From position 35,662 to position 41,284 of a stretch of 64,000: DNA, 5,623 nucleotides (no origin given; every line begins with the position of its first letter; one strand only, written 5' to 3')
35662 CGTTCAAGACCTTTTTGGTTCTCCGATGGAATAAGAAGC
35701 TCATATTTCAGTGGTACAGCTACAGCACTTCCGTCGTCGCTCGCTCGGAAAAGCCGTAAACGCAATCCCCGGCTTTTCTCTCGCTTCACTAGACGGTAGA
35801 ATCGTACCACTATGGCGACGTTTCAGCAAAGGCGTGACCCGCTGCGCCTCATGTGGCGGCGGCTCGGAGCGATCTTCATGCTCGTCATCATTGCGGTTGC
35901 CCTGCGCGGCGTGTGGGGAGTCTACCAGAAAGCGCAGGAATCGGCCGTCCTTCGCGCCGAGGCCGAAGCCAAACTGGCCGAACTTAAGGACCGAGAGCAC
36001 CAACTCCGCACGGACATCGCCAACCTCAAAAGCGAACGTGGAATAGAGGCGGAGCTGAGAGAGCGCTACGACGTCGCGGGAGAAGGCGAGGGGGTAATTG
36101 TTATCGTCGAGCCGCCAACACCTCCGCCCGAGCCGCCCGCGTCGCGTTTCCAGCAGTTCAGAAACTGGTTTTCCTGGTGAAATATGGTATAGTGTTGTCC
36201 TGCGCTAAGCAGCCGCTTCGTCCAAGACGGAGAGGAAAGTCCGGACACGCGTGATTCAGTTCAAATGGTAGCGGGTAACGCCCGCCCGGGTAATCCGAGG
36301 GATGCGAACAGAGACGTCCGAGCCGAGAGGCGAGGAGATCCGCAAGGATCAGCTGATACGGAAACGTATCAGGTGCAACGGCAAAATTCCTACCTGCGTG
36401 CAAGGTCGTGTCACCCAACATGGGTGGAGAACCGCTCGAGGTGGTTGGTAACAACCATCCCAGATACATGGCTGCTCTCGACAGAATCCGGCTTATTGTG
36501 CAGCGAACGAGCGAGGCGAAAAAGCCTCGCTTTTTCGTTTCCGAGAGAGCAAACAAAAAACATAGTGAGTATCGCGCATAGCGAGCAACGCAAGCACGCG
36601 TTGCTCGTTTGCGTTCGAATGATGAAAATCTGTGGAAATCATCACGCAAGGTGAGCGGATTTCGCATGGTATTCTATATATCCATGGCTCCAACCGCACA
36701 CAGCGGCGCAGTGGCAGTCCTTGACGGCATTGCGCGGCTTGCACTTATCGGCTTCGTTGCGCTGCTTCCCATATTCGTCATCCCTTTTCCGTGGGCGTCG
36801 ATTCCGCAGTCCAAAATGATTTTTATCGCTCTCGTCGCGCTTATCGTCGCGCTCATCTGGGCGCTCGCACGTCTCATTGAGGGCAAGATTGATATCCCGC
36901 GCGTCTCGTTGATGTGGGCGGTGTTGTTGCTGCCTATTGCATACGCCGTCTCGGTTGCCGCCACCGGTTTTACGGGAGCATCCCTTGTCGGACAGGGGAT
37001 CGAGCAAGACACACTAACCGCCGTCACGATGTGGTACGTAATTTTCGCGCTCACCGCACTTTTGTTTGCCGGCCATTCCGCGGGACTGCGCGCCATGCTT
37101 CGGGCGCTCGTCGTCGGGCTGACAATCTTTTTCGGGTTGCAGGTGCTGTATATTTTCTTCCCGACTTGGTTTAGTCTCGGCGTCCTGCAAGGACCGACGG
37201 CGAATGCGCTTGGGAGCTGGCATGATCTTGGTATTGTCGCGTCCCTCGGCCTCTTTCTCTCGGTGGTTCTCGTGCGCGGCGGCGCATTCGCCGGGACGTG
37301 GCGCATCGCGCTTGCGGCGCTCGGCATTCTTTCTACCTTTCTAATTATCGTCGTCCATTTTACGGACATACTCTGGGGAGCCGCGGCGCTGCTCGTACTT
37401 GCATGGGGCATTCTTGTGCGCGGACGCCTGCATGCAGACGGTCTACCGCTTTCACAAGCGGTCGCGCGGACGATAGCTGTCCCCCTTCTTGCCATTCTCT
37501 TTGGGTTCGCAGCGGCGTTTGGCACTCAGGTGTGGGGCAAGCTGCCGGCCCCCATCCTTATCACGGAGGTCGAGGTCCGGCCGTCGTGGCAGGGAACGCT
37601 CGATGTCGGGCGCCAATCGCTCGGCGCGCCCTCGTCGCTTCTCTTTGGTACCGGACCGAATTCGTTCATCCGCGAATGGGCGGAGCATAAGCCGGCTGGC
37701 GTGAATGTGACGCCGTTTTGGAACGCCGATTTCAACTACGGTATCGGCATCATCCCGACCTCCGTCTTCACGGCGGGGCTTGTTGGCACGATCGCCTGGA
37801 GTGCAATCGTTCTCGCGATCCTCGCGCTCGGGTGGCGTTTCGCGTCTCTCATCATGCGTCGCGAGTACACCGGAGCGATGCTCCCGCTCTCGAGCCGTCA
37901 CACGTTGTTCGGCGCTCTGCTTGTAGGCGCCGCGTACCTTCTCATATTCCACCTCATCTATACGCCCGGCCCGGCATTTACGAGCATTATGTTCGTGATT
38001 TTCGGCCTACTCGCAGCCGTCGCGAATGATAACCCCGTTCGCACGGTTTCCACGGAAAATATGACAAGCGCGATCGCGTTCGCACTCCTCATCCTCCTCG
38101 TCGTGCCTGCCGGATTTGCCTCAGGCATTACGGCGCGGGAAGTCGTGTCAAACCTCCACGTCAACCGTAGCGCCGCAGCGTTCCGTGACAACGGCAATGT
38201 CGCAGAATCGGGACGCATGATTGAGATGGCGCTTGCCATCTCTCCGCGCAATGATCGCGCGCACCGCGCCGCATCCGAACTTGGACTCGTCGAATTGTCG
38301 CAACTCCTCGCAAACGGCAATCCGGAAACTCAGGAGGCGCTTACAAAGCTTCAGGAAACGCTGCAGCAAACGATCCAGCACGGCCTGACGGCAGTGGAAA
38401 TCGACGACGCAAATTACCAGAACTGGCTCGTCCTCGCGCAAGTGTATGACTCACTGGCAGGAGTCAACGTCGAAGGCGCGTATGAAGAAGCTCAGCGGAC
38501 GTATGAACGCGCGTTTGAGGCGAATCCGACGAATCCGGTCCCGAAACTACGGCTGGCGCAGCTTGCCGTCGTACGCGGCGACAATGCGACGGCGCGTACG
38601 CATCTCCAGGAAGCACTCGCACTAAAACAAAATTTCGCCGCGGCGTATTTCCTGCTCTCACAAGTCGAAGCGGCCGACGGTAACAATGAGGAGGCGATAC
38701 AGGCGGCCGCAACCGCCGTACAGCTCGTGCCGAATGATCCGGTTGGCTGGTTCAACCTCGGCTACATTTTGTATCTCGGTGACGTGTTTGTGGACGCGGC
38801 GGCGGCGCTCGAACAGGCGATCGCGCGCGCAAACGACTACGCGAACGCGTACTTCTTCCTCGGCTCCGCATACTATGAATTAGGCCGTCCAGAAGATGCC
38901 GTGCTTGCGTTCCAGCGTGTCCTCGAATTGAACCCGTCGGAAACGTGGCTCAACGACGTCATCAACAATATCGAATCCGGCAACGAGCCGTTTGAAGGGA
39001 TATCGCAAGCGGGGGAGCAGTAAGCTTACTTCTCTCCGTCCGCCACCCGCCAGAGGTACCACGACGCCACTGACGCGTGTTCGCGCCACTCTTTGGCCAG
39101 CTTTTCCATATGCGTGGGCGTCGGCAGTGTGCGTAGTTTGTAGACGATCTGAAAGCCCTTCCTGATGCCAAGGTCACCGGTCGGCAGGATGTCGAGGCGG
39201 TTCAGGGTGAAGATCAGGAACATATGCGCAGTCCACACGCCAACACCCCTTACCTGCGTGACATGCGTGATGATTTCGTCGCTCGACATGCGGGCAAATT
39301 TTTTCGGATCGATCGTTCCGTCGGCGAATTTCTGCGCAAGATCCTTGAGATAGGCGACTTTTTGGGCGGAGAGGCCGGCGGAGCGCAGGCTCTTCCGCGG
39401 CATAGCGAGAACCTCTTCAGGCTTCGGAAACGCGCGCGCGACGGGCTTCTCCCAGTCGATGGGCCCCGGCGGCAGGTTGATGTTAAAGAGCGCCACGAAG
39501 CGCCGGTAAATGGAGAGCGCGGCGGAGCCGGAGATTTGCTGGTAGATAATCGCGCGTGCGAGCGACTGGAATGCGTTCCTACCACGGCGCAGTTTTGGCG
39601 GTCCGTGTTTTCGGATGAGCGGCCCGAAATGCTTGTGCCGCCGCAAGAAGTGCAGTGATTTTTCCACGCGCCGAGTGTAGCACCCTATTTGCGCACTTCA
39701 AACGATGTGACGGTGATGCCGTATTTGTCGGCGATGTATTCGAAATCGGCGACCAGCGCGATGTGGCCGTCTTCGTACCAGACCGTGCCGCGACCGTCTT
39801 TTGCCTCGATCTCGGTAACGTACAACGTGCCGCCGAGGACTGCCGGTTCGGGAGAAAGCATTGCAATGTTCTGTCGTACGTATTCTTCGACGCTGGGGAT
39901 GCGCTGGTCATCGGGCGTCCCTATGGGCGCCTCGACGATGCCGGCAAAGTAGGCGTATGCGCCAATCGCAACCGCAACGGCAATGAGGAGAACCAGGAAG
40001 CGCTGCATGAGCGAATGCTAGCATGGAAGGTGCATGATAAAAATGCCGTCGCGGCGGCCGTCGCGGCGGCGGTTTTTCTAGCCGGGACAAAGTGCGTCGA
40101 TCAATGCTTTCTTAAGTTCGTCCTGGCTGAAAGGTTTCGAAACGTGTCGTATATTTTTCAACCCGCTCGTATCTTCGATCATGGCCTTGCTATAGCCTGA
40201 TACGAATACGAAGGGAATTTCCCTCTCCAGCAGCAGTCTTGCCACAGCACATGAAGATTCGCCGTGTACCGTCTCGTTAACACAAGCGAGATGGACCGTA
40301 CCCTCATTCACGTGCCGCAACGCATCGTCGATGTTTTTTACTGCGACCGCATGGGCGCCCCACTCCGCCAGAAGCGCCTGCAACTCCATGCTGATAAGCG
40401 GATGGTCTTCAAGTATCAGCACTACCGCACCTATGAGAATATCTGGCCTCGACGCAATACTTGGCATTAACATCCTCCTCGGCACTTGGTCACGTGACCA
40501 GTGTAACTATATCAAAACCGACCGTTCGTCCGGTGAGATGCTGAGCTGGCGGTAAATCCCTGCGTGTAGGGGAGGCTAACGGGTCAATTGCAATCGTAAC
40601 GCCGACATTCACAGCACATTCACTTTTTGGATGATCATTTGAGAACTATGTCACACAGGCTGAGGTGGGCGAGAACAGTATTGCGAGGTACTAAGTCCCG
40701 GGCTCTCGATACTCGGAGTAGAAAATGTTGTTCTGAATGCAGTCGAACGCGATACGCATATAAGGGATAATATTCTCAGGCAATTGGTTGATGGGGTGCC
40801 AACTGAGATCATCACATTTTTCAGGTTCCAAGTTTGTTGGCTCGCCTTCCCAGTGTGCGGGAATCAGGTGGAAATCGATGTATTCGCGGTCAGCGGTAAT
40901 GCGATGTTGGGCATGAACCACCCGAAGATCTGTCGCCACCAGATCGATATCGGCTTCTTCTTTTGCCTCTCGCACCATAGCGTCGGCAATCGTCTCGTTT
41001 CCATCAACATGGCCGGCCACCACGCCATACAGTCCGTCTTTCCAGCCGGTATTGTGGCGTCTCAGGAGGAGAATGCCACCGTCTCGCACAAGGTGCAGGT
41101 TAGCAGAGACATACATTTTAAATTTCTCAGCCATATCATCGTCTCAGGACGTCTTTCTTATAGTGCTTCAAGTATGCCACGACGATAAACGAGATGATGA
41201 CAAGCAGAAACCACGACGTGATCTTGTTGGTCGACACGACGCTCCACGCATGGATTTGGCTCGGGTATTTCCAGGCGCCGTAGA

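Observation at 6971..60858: Leaderless transcription appears to be the default: extended -10 boxes (TGnTAnnnT) sit 6-9 nt upstream of at least 18 start codons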

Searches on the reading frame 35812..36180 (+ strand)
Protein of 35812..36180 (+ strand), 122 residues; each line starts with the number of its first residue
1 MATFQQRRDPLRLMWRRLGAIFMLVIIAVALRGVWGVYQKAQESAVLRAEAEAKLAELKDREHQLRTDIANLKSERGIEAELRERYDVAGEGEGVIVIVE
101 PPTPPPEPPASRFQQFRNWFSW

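Call 31: search_protein_families(library=pfam, proteins=[window:35812-36180:+], max_evalue=0.01)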
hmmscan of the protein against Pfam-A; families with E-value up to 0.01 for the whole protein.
window:35812-36180:+ (122 aa): 1 family
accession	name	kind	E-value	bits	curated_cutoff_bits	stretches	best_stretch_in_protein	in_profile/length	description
PF04977.20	DivIC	-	4.9e-09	36.3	28.9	1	26-101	5-80/80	Septum formation initiator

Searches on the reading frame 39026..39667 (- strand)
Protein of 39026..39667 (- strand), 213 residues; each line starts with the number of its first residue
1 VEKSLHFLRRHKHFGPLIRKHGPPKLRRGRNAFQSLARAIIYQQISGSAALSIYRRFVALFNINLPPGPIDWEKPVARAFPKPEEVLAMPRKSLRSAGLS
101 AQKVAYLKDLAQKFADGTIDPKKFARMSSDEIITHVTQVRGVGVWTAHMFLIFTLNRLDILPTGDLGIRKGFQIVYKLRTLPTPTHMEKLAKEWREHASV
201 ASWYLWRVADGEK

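Call 32: search_protein_families(library=pfam, proteins=[window:39026-39667:-], max_evalue=0.01)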
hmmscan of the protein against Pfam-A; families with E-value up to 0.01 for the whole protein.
window:39026-39667:- (213 aa): 1 family
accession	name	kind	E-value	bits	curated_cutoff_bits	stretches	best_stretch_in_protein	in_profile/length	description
PF00730.31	HhH-GPD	-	8.8e-18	65.1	26.2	1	38-194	2-105/108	HhH-GPD superfamily base excision DNA repair protein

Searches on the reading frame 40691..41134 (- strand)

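Call 47: search_protein_families(library=pfam, proteins=[window:40691-41134:-], max_evalue=0.001)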
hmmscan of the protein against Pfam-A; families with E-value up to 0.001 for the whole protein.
window:40691-41134:- (147 aa): 2 families
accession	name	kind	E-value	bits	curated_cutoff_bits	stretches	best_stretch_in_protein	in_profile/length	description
PF00293.34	NUDIX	-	6e-16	59.1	21.1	1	15-121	9-122/134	NUDIX domain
PF14815.12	NUDIX_4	-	2.6e-06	27.6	35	1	15-120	5-100/113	NUDIX domain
